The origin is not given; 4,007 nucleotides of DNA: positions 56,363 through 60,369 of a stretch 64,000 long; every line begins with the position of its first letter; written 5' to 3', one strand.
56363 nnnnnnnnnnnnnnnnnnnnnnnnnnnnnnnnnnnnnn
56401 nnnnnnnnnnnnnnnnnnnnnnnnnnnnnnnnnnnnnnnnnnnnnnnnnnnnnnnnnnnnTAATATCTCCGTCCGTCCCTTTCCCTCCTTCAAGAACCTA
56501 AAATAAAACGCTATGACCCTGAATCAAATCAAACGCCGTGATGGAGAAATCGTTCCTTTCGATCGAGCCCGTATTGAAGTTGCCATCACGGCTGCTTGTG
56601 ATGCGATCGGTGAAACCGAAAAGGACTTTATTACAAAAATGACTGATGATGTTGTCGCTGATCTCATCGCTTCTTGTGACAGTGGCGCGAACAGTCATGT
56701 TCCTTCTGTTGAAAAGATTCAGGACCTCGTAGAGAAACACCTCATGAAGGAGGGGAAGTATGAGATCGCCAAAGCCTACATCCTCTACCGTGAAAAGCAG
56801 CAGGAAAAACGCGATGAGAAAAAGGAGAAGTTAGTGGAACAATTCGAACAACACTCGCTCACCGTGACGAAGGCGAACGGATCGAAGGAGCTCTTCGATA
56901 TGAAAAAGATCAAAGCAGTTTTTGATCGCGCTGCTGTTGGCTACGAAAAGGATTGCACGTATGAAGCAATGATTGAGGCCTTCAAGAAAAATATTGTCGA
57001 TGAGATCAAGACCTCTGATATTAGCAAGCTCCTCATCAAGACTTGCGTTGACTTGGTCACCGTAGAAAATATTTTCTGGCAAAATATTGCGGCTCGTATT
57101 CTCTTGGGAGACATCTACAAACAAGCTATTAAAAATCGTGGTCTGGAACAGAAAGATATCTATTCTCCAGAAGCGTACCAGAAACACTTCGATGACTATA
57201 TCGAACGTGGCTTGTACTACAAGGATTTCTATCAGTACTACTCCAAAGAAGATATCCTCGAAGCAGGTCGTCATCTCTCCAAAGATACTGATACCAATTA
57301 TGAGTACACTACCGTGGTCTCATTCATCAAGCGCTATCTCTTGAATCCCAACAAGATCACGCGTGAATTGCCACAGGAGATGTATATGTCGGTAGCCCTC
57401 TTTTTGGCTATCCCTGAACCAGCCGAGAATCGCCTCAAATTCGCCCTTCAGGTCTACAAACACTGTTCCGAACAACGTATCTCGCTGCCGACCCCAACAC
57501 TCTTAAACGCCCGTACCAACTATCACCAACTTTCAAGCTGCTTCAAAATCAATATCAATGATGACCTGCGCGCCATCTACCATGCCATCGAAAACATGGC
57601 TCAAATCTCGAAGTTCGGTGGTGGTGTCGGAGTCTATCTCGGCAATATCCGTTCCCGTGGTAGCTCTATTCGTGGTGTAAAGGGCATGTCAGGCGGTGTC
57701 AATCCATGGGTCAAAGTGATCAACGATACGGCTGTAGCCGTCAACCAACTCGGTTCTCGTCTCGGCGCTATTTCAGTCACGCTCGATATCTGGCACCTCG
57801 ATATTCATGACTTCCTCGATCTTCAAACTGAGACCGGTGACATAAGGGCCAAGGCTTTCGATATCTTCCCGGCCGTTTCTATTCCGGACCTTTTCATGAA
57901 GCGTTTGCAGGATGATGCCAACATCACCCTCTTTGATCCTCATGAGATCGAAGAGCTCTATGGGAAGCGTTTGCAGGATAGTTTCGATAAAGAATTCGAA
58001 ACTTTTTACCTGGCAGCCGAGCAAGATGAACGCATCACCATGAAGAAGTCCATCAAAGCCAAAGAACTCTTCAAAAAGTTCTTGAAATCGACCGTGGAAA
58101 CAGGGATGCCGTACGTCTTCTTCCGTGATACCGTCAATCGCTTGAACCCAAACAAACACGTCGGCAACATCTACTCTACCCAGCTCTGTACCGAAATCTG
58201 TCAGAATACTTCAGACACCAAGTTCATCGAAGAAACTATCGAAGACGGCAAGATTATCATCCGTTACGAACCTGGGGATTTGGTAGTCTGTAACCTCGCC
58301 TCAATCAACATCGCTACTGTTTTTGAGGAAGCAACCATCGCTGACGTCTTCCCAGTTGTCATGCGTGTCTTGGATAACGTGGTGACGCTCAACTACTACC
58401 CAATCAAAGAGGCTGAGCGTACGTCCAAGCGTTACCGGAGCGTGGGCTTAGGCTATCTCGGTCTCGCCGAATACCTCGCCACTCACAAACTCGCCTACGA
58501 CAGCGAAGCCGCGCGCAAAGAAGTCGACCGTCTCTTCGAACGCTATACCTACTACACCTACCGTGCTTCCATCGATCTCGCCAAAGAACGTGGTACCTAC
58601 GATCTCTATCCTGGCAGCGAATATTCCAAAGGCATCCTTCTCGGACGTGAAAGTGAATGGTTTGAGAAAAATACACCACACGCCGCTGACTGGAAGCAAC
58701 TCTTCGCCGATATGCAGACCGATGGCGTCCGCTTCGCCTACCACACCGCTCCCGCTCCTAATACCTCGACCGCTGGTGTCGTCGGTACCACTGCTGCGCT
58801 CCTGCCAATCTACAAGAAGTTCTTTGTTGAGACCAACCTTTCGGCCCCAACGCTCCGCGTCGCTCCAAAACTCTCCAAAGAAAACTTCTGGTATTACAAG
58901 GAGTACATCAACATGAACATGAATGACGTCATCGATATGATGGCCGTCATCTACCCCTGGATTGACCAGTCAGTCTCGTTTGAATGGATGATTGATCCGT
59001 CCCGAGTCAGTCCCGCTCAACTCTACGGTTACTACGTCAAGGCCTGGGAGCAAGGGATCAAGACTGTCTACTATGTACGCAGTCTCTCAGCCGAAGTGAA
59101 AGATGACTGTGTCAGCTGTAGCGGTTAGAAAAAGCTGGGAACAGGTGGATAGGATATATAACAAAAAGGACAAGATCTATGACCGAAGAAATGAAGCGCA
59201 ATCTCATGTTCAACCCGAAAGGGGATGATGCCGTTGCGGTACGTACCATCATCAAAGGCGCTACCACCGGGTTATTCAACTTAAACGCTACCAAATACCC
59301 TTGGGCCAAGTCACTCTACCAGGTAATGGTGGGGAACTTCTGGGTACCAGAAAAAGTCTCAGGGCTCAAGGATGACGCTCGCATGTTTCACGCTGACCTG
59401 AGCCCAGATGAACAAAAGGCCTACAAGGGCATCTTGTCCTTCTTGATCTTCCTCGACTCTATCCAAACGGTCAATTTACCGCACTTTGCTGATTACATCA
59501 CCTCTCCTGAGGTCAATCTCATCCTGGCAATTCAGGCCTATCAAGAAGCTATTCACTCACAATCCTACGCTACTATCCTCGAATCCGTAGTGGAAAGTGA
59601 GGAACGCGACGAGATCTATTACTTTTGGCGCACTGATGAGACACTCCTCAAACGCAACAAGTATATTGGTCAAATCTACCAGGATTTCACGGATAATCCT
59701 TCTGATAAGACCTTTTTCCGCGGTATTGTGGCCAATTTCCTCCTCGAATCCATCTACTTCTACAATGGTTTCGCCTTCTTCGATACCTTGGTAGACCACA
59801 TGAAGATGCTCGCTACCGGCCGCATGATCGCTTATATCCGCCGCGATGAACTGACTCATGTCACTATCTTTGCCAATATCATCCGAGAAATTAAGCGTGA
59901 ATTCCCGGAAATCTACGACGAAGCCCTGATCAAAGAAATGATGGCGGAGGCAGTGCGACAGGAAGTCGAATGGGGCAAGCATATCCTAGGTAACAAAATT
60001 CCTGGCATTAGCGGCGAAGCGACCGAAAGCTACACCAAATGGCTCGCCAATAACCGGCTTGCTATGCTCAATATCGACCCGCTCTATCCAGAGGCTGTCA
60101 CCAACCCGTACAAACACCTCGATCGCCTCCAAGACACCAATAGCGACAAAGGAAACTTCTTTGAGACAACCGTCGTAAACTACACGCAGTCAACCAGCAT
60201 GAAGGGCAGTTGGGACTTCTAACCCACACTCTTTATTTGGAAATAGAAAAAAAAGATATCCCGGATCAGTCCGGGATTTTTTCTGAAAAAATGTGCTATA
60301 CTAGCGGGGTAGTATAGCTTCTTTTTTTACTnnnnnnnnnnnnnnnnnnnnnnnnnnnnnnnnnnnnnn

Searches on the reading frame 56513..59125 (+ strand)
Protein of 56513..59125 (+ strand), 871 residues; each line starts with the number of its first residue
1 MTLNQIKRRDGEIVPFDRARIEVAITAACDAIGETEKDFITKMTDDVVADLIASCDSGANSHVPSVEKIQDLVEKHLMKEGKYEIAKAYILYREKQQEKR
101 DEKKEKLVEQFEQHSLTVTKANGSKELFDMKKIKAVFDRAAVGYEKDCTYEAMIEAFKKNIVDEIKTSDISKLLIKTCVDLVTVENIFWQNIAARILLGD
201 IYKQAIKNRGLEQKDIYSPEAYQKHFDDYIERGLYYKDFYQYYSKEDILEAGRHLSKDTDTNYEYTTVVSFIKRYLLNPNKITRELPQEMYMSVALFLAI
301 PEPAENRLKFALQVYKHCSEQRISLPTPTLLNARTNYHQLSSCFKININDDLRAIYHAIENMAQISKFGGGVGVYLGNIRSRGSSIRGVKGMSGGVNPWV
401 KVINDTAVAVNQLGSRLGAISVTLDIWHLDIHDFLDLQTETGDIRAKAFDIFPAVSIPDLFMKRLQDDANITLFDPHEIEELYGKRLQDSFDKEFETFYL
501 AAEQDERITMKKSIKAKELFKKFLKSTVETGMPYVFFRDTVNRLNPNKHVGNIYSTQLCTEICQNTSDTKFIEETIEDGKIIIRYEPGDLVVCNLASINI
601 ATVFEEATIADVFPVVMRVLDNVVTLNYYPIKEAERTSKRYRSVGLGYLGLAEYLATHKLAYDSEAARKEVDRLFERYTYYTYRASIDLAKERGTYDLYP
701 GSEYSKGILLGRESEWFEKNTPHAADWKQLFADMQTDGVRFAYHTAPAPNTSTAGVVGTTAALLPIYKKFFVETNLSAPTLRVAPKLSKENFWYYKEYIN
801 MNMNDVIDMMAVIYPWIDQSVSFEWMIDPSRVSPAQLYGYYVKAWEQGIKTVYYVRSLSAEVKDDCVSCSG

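Call 15: search_protein_families(library=pfam, proteins=[window:56513-59125:+], max_evalue=0.001)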
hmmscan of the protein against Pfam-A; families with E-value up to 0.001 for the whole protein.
window:56513-59125:+ (871 aa): 3 families
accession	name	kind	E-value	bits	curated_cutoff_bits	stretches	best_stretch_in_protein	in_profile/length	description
PF02867.20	Ribonuc_red_lgC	-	6.3e-145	484.2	23.9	1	341-855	1-523/523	Ribonucleotide reductase, barrel domain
PF03477.21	ATP-cone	-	4.2e-30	104.6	25.8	2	5-97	2-87/88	ATP cone domain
PF00317.26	Ribonuc_red_lgN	-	1.8e-15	57.2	28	1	265-336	5-75/77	Ribonucleotide reductase, all-alpha domain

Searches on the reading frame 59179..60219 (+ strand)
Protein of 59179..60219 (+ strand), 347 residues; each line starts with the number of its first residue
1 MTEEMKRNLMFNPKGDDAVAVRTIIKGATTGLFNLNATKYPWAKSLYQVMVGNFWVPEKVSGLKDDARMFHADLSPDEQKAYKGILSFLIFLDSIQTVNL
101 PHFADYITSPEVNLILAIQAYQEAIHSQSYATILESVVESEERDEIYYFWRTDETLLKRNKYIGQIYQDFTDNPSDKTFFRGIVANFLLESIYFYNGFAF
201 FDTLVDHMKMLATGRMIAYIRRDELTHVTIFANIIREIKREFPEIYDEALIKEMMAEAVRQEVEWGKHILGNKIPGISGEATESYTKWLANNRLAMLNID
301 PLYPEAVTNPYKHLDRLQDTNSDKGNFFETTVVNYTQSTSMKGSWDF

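Call 15: search_protein_families(library=pfam, proteins=[window:59179-60219:+], max_evalue=0.001)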
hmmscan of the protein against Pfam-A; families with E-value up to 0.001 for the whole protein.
window:59179-60219:+ (347 aa): 1 family
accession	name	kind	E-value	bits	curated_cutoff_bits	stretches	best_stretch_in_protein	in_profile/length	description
PF00268.27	Ribonuc_red_sm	-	5.4e-72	243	33.6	1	33-310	2-281/281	Ribonucleotide reductase, small chain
